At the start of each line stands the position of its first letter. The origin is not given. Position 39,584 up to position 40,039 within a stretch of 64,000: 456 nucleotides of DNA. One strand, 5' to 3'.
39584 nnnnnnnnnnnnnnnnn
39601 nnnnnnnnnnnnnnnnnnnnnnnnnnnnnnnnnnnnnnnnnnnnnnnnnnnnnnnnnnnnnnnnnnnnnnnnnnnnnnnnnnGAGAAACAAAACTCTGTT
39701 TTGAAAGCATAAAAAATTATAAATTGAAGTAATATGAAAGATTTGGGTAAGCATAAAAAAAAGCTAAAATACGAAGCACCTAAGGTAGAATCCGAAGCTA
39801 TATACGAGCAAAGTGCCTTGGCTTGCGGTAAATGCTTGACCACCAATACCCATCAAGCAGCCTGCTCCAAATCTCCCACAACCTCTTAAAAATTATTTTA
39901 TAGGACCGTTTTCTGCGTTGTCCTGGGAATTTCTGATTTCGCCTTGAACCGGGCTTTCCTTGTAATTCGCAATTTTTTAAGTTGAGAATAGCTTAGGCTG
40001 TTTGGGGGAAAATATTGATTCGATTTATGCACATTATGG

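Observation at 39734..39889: Unannotated 50-aa Cys/Thr/Ser-rich small ORF (RiPP-precursor-like) between the two giant surface-protein genes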

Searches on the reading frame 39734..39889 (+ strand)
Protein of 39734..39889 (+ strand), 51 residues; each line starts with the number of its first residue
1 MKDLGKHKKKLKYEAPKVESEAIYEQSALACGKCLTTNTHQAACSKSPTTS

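Call 4: search_protein_families(library=ncbifam, proteins=[window:39734-39889:+], max_evalue=1)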
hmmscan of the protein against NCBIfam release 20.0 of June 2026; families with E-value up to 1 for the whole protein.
window:39734-39889:+ (51 aa): 0 families

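Call 5: search_protein_families(library=pfam, proteins=[window:39734-39889:+], max_evalue=0.1)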
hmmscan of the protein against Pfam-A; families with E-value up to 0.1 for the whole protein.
window:39734-39889:+ (51 aa): 0 families

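Call 9: find_homologous_proteins(query=window:39734-39886:+, max_evalue=10)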
Query seq(51 aa) (51 aa): 2 proteins with E <= 10 among 2 candidates.
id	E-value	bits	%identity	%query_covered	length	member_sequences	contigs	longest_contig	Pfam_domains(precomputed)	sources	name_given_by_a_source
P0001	5.4e-17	77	76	100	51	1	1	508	-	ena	-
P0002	2.8e-16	75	83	80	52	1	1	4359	-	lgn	-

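Call 10: find_encoding_contigs(protein=window:39734-39889:+, flank=10000, max_places=10)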
Protein window:39734-39889:+ (51 aa): no gene with exactly this product is on record in the collection.

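Call 12: find_encoding_contigs(protein=P0002, flank=10000)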
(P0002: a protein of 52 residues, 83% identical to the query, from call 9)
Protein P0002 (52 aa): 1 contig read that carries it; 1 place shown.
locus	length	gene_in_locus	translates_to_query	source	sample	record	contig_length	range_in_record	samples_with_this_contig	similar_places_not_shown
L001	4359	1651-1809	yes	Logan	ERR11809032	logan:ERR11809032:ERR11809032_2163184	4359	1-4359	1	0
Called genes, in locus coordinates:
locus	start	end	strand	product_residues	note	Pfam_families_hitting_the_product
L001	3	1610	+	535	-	?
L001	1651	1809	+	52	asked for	-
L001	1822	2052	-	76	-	PF00313:CSD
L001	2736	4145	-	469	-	PF26550:Tricorn_2nd (faint), PF00930:DPPIV_N (faint), PF07676:PD40, PF26549:Tricorn_N (weak), PF07676:PD40 (weak)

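Call 13: find_encoding_contigs(protein=P0001, flank=10000)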
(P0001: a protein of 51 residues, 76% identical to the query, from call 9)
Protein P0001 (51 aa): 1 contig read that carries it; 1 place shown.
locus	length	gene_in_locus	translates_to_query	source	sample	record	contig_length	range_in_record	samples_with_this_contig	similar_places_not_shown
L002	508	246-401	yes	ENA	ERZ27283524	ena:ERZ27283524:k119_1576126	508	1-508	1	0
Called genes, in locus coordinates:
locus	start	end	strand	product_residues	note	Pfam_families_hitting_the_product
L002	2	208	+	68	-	?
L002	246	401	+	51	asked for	-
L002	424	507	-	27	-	?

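Call 19: find_related_loci(query=A1, collection=genome_contigs, flank=10000)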
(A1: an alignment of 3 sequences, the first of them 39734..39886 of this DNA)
Query A1 (51 aa) in genome_contigs; peptide patterns used: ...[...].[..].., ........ (x = any residue, [..] = any of these).
117 stretches matched a pattern; 3 encode a relative of the query (tblastn E <= 1e-3); 3 distinct loci.
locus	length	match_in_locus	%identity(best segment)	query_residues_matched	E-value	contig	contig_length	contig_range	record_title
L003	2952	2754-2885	55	8-51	9e-13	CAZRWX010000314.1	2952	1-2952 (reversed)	MAG TPA_asm: uncultured Bifidobacteriales bacterium isolate binchicken_co86_146 genome assembly, contig: NODE_27167_leng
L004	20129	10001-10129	56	9-51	1e-12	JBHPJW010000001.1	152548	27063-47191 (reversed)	Fibrobacterota bacterium isolate SAG AM-315-M03 AM-315-M03_NODE_1, whole genome shotgun sequence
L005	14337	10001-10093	48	5-35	5e-7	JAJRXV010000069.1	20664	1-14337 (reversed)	MAG: Deltaproteobacteria bacterium isolate Dive96_bin3.187 k141_1342557, whole genome shotgun sequence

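Call 25: search_protein_families(library=pfam, proteins=[L004:991-2607:+, L004:2752-3819:-, L004:3809-4105:-, L004:4210-5319:-, L004:5421-6209:+, L004:6386-6832:+, L004:7199-8962:+, L004:8932-9930:+, L004:10214-11560:-, L004:12164-15946:+], max_evalue=0.01)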
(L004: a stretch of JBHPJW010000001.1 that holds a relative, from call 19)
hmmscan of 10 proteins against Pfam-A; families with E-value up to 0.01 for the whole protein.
L004:991-2607:+ (538 aa): 1 family
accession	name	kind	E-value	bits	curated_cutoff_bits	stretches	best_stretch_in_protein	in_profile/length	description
PF00474.23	SSF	-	5.8e-43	147.7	22.8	1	33-447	1-406/406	Sodium:solute symporter family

L004:2752-3819:- (355 aa): 3 families
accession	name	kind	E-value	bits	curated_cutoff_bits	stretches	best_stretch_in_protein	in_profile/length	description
PF04055.27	Radical_SAM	-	3.3e-21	76.6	29.5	1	27-179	2-164/166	Radical SAM superfamily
PF13186.11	SPASM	-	1.5e-09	38.5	21.5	1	252-312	1-66/67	Iron-sulfur cluster-binding domain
PF13353.11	Fer4_12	-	9.6e-05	23.1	22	1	30-125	13-115/137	4Fe-4S single cluster domain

L004:3809-4105:- (98 aa): 1 family
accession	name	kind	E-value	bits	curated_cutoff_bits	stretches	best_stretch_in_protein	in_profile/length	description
PF05402.18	PqqD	-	7.2e-08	33.1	23.4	1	31-94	5-67/67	Coenzyme PQQ synthesis protein D (PqqD)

L004:4210-5319:- (369 aa): 3 families
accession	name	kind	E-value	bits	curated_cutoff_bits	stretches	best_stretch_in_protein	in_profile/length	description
PF04055.27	Radical_SAM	-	2.2e-21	77.2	29.5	1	42-204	1-165/166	Radical SAM superfamily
PF13186.11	SPASM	-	5.9e-12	46.1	21.5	1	263-324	1-67/67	Iron-sulfur cluster-binding domain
PF13353.11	Fer4_12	-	3.5e-06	27.8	22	1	47-134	14-99/137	4Fe-4S single cluster domain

L004:5421-6209:+ (262 aa): 1 family
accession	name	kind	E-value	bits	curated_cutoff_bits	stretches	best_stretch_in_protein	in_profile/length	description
PF01293.25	PEPCK_ATP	-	0.0019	17.5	26.5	1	107-154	189-238/465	Phosphoenolpyruvate carboxykinase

L004:6386-6832:+ (148 aa): 1 family
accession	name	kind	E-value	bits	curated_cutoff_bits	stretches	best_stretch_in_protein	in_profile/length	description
PF00717.28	Peptidase_S24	-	0.0018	18.4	23.3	1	19-66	36-82/116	Peptidase S24-like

L004:7199-8962:+ (587 aa): 6 families
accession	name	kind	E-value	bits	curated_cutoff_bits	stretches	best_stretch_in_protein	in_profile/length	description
PF13570.13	Beta-prop_ACSF4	-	5.7e-36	125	133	2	67-274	42-246/329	Beta-alanine-activating enzyme, beta-propeller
PF13360.13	PQQ_2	-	3.1e-29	102.7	27.6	2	67-285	16-196/233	Outer membrane protein assembly factor BamB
PF01011.28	PQQ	-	8e-08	31.9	26.7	0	78-117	51-90/595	Glucose/ethanol/alcohol dehydrogenase, beta-propeller domain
PF18962.6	Por_Secre_tail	-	4.6e-05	24.1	27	1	500-570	1-65/75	Secretion system C-terminal sorting domain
PF25172.1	Beta-prop_WDR3_2nd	-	0.0069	16.1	140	0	210-305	49-142/293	WDR3 second beta-propeller domain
PF25292.1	Beta-prop_CGLA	-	0.0071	16.3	26.8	0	215-268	48-101/316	Lambda-carrageenase beta-propeller domain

L004:8932-9930:+ (332 aa): 2 families
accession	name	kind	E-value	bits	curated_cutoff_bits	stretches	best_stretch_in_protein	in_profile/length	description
PF18990.6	DUF5723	-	3.3e-05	24.2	26.8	1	124-219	151-247/376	Family of unknown function (DUF5723)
PF19572.5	PorV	-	0.0073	16.3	27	0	47-229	14-214/243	Type IX secretion system protein PorV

L004:10214-11560:- (448 aa): 3 families
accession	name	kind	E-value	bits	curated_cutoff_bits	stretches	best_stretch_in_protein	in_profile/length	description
PF13360.13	PQQ_2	-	5.3e-23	82.3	27.6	2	252-342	4-89/233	Outer membrane protein assembly factor BamB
PF13570.13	Beta-prop_ACSF4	-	3.5e-22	79.7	133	2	58-156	207-313/329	Beta-alanine-activating enzyme, beta-propeller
PF01011.28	PQQ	-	5.6e-07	29.1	26.7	0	270-315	38-86/595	Glucose/ethanol/alcohol dehydrogenase, beta-propeller domain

L004:12164-15946:+ (1260 aa): 13 families
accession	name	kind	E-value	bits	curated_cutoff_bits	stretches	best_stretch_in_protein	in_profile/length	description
PF13426.13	PAS_9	-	3.3e-58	194.8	27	5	77-176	3-103/103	PAS domain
PF00989.32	PAS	-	1.6e-54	183.1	22.6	5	625-729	2-106/113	PAS fold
PF08448.16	PAS_4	-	4e-47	159.4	23.1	4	377-486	2-109/110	PAS fold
PF08447.18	PAS_3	-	2.1e-37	127.7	25.6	4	647-727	2-83/89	PAS fold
PF13188.13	PAS_8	-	9.1e-35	117.9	21.8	4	497-544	1-49/65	PAS domain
PF02518.31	HATPase_c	-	3.8e-19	69.6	26.4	1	989-1112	1-110/111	Histidine kinase-, DNA gyrase B-, and HSP90-like ATPase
PF00072.30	Response_reg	-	3.2e-14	53.5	30.2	1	1133-1244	1-110/111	Response regulator receiver domain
PF00672.30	HAMP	-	1.2e-08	35.5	25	1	8-50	10-51/53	HAMP domain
PF12860.13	PAS_7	-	7e-07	29.8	27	0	503-617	1-115/115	PAS fold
PF00512.31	HisKA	-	8.8e-07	29.3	26.9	1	884-944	3-62/66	His Kinase A (phospho-acceptor) domain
PF14598.12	PAS_11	-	1.2e-06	28.9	25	0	639-719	7-85/109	PAS domain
PF24820.1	Diguanyl_cycl_sensor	-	6.3e-06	26.5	28.1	0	516-590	15-92/109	Diguanylate cyclase-like sensor domain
PF08670.17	MEKHLA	-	0.0022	18.4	23.7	0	82-148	46-114/143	MEKHLA domain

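Call 26: search_protein_families(library=pfam, proteins=[L005:1983-3410:-, L005:3792-5642:+, L005:5889-6800:-, L005:6835-7404:-, L005:7466-8533:+, L005:8949-10010:+, L005:10257-10607:+, L005:10720-12819:+, L005:12812-13738:+], max_evalue=0.01)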
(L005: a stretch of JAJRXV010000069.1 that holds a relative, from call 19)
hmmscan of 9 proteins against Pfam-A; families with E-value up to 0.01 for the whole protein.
L005:1983-3410:- (475 aa): 3 families
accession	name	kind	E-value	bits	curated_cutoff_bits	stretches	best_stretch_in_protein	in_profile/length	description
PF00224.27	PK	-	1.8e-114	382.7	30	1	1-322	1-328/328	Pyruvate kinase, barrel domain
PF02887.21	PK_C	-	1.6e-30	105.9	28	1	356-468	2-114/114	Pyruvate kinase, alpha/beta domain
PF03328.21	HpcH_HpaI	-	0.00055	19.7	25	1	175-303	77-216/221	HpcH/HpaI aldolase/citrate lyase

L005:3792-5642:+ (616 aa): 17 families
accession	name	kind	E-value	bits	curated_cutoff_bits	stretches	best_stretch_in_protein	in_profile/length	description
PF13431.12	TPR_17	-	6e-14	51.5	24.4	1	453-484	2-33/34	Tetratricopeptide repeat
PF14559.12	TPR_19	-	2e-10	41.3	25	1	513-572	6-64/68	Tetratricopeptide repeat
PF13181.12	TPR_8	-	2.7e-10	40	25.7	1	465-490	2-27/34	Tetratricopeptide repeat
PF07719.23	TPR_2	-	8.1e-10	38.5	27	1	465-496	2-33/34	Tetratricopeptide repeat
PF00515.34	TPR_1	-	1.3e-09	37.9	27.8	1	465-495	2-32/34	Tetratricopeptide repeat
PF13428.12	TPR_14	-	6.1e-09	36.1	23.5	0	536-570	5-39/44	Tetratricopeptide repeat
PF13231.12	PMT_2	-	6e-08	33.5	26.1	1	99-228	25-154/160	Dolichyl-phosphate-mannose-protein mannosyltransferase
PF13424.12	TPR_12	-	1.5e-07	31.9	30.1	2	465-528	4-75/77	Tetratricopeptide repeat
PF13176.12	TPR_7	-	7.8e-06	26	27.9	1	466-491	1-26/36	Tetratricopeptide repeat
PF13414.12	TPR_11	-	1.1e-05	25.5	26.8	1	452-476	16-40/42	TPR repeat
PF06552.18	TOM20_plant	-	8.6e-05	22.8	20.6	1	397-463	48-113/187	Plant specific mitochondrial import receptor subunit TOM20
PF13432.12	TPR_16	-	0.00024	21.9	32.7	0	447-488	14-55/65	Tetratricopeptide repeat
PF23914.1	TPR_CcmH_CycH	-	0.00024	21.4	42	0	515-593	67-148/158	Cytochrome c-type biogenesis protein H TPR domain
PF13174.12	TPR_6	-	0.00029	21.7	26.3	0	536-559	4-27/33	Tetratricopeptide repeat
PF20308.4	TPR-S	-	0.0012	19.8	27.6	0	402-468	35-94/102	Tetratricopeptide Repeats-Sensor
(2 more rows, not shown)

L005:5889-6800:- (303 aa): 4 families
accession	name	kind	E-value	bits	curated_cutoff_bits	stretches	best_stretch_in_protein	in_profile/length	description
PF00589.27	Phage_integrase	-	1e-46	159.3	27.1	1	115-289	3-171/172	Phage integrase family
PF02899.23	Phage_int_SAM_1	-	3.7e-22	78.8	22.3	1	9-92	1-83/83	Phage integrase, N-terminal SAM-like domain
PF13495.12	Phage_int_SAM_4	-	1.8e-11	44.7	27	1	8-90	1-80/85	Phage integrase, N-terminal SAM-like domain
PF13102.12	Phage_int_SAM_5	-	0.00084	20.1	22.3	0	11-98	5-92/98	Phage integrase SAM-like domain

L005:6835-7404:- (189 aa): 1 family
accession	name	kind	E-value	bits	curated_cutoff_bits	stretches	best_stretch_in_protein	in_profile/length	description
PF21654.3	DncV-like_NTFase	-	0.007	17.7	24.9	0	29-77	30-79/90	Cyclic GMP-AMP synthase DncV-like, nucleotidyltransferase domain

L005:7466-8533:+ (355 aa): 1 family
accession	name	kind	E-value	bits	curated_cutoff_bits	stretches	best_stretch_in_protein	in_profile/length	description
PF00291.31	PALP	-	2e-60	205.1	35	1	52-339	3-295/295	Pyridoxal-phosphate dependent enzyme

L005:8949-10010:+ (353 aa): 3 families
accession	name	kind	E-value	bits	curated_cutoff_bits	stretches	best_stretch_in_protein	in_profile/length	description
PF04055.27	Radical_SAM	-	3.1e-21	76.7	29.5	1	23-162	2-147/166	Radical SAM superfamily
PF13186.11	SPASM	-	7.2e-11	42.6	21.5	1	247-308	1-67/67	Iron-sulfur cluster-binding domain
PF13353.11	Fer4_12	-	0.0022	18.7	22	1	25-102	12-96/137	4Fe-4S single cluster domain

L005:10257-10607:+ (116 aa): 2 families
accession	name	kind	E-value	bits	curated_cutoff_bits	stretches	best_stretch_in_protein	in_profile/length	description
PF01230.28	HIT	-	5.1e-26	91.6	21.5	1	14-111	1-97/98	HIT domain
PF11969.13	DcpS_C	-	3.4e-21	76.3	24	1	6-109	1-102/114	Scavenger mRNA decapping enzyme C-term binding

L005:10720-12819:+ (699 aa): 0 families

L005:12812-13738:+ (308 aa): 5 families
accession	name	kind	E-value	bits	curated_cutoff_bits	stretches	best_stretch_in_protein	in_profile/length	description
PF00005.33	ABC_tran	-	6.6e-29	101.7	25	1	18-160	2-136/137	ABC transporter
PF13304.12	AAA_21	-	2e-13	51.5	27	2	131-193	236-301/304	AAA domain, putative AbiEii toxin, Type IV TA system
PF13732.12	DrrA1-3_C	-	9.7e-08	33.1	27.4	1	214-302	1-80/81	ATP-binding protein DrrA1-3-like, C-terminal domain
PF13175.12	AAA_15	-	0.00043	20.4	32.1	0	20-54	19-50/374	AAA ATPase domain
PF13401.12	AAA_22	-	0.0085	16.9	27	0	32-164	10-97/130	AAA domain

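Call 28: search_protein_representatives(alignment_id=A1)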
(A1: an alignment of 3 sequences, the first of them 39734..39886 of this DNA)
Query: 3 sequences, 51 profile positions. Proteins with E-value up to 0.001 (for the whole library): 66; up to 1e-10: 3; up to 1e-30: 1. The best 66 are listed.
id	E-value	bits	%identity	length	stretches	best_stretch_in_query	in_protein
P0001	4.7e-32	125.3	-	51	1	1-51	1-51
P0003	1.4e-18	82.3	-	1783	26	27-51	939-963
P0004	4.8e-11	58.1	-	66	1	6-51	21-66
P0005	9.0e-10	54.0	-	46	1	7-44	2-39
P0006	3.4e-09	52.2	-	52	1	1-45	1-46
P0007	1.0e-08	50.6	-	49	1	3-51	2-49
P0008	1.1e-08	50.5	-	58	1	2-51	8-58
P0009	1.9e-08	49.8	-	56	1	6-51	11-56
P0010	2.0e-08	49.7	-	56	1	2-46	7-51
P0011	2.5e-08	49.4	-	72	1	1-34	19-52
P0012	2.7e-08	49.3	-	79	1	3-38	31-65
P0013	1.0e-07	47.4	-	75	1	9-51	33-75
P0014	1.1e-07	47.3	-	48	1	7-36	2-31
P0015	2.4e-07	46.3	-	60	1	1-51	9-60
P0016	2.7e-07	46.1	-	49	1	6-44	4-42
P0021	1.6e-06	43.7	-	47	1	7-51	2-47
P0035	1.4e-05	40.6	-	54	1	1-44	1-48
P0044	7.0e-05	38.4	-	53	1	6-44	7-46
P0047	1.4e-04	37.4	-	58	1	4-46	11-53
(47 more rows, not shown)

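Call 36: search_protein_families(library=ncbifam, alignment_id=A2, max_evalue=1)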
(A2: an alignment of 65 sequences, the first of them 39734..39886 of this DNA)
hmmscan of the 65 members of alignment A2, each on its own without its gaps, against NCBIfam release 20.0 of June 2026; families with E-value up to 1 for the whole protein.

A. member 1, window:39734-39886:+ (51 aa): 0 families

B. families by the number of members that match (of 65 scanned): 10 families
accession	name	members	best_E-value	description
NF007012.0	PRK09476.1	2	0.051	ferredoxin-type protein NapG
NF041020.1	glyceraldDH_gamma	1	0.03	glyceraldehyde dehydrogenase subunit gamma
TIGR00402.1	napF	1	0.041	ferredoxin-type protein NapF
TIGR04404.1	RiPP_SkfA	1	0.043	sporulation killing factor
NF003161.0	PRK04136.1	1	0.067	50S ribosomal protein L40e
NF045773.1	cytochro_C550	1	0.071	cytochrome c550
NF041208.1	celldiv_DipM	1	0.1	cell division endopeptidase DipM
NF002346.0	PRK01305.2-3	1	0.11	arginyltransferase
NF045633.1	LipidAPhtaseLpxF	1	0.16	lipid A 4'-phosphatase LpxF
NF041874.1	EPS_EpsC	1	0.19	serine O-acetyltransferase EpsC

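Call 37: search_protein_families(library=pfam, alignment_id=A2, max_evalue=1)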
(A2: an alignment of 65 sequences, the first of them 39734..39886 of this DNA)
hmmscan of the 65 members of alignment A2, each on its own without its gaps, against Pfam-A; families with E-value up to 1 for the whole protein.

A. member 1, window:39734-39886:+ (51 aa): 0 families

B. families by the number of members that match (of 65 scanned): 8 families
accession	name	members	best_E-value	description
PF13082.11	DUF3931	2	0.03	Protein of unknown function (DUF3931)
PF01799.25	Fer2_2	1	0.05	[2Fe-2S] binding domain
PF04421.21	Mss4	1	0.052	Mss4 protein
PF22605.2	IBR_2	1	0.055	IBR domain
PF09627.16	PrgU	1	0.11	PrgU-like protein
PF01538.23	HCV_NS2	1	0.19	Hepatitis C virus non-structural protein NS2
PF13204.13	Apiosidase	1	0.2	Apiosidase-like, catalytic domain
PF19278.4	Hydant_A_C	1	0.24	Hydantoinase/oxoprolinase C-terminal domain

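Call 41: find_related_loci(query=A3, collection=metagenome_contigs, flank=10000)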
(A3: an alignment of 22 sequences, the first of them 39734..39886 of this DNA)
Query A3 (51 aa) in metagenome_contigs; peptide patterns used: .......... (x = any residue, [..] = any of these).
229 stretches matched a pattern; 166 encode a relative of the query (tblastn E <= 1e-3); the best 80 are kept; 80 distinct loci.
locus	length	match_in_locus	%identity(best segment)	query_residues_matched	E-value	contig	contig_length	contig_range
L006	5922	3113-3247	56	7-51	3e-12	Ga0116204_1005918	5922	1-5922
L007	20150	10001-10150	52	2-51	3e-12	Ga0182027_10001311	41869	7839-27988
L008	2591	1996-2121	62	10-51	8e-12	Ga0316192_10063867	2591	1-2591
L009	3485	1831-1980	54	2-51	1e-11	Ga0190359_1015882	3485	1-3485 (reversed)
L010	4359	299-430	52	8-51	2e-10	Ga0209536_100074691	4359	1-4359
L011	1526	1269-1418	44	2-51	2e-10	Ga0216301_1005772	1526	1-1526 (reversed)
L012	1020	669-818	42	2-51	2e-10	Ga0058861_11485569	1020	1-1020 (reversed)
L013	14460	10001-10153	47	1-51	2e-10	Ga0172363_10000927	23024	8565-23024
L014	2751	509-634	52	3-44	2e-10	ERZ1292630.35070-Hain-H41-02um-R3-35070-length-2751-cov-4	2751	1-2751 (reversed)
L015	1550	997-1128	55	8-51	3e-10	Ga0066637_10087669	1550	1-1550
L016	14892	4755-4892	48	6-51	3e-10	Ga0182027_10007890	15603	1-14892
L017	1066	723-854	52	8-51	2e-10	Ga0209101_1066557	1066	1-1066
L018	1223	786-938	47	1-51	5e-10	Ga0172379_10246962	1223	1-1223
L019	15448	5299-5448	42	2-51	5e-10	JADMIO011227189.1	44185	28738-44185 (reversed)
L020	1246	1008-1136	51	9-51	5e-10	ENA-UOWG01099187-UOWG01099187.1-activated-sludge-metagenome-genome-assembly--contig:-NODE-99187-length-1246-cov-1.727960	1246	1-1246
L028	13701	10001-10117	49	6-44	8e-9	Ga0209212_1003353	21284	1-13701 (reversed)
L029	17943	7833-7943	54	8-44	1e-8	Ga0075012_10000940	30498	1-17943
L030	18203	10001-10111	51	8-44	2e-7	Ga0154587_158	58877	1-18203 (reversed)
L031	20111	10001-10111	54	8-44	2e-8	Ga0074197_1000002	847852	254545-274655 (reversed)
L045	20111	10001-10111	51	8-44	5e-8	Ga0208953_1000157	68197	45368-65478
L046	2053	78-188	51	8-44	8e-8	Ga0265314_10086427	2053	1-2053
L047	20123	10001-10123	46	4-44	9e-8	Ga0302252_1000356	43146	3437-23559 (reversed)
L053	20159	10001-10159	43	2-51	1e-7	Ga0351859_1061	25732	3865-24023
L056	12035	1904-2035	45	2-45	9e-8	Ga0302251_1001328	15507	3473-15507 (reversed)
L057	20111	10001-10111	49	8-44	1e-7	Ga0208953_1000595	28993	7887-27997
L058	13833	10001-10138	45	6-51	1e-7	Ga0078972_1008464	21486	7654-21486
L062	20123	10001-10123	41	5-45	1e-7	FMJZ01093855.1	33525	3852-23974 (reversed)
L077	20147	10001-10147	45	1-51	2e-7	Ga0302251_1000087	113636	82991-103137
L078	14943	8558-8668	51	8-44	2e-7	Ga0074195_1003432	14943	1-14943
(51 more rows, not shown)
